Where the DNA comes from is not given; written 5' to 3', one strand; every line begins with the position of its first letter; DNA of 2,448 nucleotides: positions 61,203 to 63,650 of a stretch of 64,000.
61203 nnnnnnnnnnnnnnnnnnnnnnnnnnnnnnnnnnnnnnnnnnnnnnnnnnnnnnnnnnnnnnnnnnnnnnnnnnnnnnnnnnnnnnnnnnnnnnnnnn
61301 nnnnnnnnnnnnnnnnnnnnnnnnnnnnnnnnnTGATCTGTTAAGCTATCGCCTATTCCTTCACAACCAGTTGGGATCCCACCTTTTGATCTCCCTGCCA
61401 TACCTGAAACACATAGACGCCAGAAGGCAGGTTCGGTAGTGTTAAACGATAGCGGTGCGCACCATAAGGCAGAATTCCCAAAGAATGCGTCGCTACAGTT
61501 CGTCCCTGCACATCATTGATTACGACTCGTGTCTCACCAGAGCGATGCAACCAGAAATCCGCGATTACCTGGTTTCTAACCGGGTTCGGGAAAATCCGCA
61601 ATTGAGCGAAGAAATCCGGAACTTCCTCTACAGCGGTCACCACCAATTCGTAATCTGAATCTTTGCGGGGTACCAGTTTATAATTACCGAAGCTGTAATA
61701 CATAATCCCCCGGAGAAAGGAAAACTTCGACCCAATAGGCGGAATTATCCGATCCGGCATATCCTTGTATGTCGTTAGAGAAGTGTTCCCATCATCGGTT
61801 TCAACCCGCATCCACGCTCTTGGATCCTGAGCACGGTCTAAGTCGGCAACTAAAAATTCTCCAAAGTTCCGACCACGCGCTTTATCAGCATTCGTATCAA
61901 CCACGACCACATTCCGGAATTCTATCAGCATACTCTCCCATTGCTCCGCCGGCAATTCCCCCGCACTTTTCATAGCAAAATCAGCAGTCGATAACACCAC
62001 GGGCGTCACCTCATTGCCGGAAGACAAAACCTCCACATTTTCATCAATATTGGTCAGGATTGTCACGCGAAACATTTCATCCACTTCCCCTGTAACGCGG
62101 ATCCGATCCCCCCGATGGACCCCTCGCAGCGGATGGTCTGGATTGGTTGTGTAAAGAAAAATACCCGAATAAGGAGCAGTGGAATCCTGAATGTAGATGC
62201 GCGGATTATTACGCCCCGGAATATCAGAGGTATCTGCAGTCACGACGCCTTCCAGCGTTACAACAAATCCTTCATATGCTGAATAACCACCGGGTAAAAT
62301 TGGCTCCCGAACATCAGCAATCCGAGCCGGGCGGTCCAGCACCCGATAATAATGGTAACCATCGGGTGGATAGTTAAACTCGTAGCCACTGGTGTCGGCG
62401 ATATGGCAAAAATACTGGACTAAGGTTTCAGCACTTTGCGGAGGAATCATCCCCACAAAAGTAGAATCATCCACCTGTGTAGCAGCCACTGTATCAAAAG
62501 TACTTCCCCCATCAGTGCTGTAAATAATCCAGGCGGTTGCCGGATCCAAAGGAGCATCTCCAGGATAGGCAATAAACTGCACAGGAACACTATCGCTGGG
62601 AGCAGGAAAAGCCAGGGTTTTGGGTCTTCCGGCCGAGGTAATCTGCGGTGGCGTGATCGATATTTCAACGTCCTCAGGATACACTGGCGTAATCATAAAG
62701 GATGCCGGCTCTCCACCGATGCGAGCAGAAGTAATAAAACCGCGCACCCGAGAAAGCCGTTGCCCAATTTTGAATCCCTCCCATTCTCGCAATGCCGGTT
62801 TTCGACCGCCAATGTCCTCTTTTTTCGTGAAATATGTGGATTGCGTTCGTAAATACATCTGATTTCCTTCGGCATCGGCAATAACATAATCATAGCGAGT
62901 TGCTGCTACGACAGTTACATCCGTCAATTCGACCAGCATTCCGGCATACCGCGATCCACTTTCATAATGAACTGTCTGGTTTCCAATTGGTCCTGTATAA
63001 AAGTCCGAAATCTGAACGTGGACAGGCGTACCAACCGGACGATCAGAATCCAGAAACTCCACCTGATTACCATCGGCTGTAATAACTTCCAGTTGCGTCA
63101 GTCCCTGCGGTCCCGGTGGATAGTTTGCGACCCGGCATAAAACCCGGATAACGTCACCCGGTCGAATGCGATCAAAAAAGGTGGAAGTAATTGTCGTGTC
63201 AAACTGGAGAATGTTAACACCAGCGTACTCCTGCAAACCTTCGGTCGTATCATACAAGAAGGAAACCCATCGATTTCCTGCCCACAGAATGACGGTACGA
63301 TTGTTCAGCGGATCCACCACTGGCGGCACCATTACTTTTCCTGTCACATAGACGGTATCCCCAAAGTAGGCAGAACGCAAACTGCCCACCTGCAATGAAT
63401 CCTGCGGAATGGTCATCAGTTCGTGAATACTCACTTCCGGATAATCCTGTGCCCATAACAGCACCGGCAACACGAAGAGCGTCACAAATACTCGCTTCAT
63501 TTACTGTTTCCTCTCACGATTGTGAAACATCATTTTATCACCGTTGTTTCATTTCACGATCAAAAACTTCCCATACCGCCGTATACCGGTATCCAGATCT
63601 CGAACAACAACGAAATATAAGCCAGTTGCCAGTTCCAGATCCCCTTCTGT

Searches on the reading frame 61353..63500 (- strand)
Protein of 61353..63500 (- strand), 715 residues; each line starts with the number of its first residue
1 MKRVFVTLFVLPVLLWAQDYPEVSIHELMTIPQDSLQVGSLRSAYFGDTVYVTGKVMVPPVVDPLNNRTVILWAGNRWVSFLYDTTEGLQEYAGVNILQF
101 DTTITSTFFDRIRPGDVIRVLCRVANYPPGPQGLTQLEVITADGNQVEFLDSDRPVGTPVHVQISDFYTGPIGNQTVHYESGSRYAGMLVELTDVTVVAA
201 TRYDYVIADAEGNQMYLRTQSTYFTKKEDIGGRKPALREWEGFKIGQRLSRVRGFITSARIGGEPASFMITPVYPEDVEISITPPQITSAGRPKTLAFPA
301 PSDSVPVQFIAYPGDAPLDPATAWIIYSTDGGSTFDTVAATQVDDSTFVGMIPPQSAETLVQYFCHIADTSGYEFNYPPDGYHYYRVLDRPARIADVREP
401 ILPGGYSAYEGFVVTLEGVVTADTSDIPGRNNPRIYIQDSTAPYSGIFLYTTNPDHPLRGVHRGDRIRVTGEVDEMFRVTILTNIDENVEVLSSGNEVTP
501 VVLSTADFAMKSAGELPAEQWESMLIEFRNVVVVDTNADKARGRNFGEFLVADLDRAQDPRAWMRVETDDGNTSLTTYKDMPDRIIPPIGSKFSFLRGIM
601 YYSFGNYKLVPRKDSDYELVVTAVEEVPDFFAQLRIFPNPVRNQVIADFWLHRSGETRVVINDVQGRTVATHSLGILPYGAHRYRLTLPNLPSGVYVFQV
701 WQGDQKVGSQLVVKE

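Call 24: search_protein_families(library=pfam, proteins=[window:61353-63500:-], max_evalue=0.00001)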
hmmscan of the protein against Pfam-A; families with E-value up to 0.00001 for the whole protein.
window:61353-63500:- (715 aa): 1 family
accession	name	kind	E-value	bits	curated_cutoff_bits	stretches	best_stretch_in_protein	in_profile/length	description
PF18962.6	Por_Secre_tail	-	4.4e-07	30.5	27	1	636-713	1-75/75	Secretion system C-terminal sorting domain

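Call 79: find_encoding_contigs(protein=window:61353-63500:-, flank=10000, max_places=2)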
Protein window:61353-63500:- (715 aa): 7 contigs read that carry it; 2 places shown.
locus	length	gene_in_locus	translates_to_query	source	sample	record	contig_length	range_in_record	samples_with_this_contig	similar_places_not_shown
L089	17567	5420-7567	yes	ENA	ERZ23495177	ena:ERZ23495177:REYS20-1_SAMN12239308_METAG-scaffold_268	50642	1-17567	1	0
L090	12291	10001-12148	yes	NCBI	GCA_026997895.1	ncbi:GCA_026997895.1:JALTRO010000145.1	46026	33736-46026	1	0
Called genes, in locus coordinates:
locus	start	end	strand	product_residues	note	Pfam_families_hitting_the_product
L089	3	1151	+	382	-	?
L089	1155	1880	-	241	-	PF03702:AnmK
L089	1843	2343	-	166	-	-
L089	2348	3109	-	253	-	-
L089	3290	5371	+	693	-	-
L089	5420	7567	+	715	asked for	PF18962:Por_Secre_tail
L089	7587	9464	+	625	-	PF03553:Na_H_antiporter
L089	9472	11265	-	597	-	PF03065:Glyco_hydro_57, PF09210:BE_C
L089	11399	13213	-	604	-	PF00664:ABC_membrane, PF00005:ABC_tran, PF02463:SMC_N (weak)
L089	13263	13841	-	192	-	PF20221:DUF6580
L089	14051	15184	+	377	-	PF16819:DUF5074 (weak)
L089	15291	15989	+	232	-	PF14582:Metallophos_3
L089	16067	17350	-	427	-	PF02844:GARS_N, PF01071:GARS_A, PF02786:CPSase_L_D2 (weak), PF07478:Dala_Dala_lig_C (faint), PF02843:GARS_C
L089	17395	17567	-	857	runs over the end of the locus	PF01411:tRNA-synt_2c, PF07973:tRNA_SAD, PF02272:DHHA1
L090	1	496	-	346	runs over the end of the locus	PF00535:Glycos_transf_2, PF13506:Glyco_transf_21 (weak), PF13641:Glyco_tranf_2_3, PF13632:Glyco_trans_2_3 (weak)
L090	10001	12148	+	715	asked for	PF18962:Por_Secre_tail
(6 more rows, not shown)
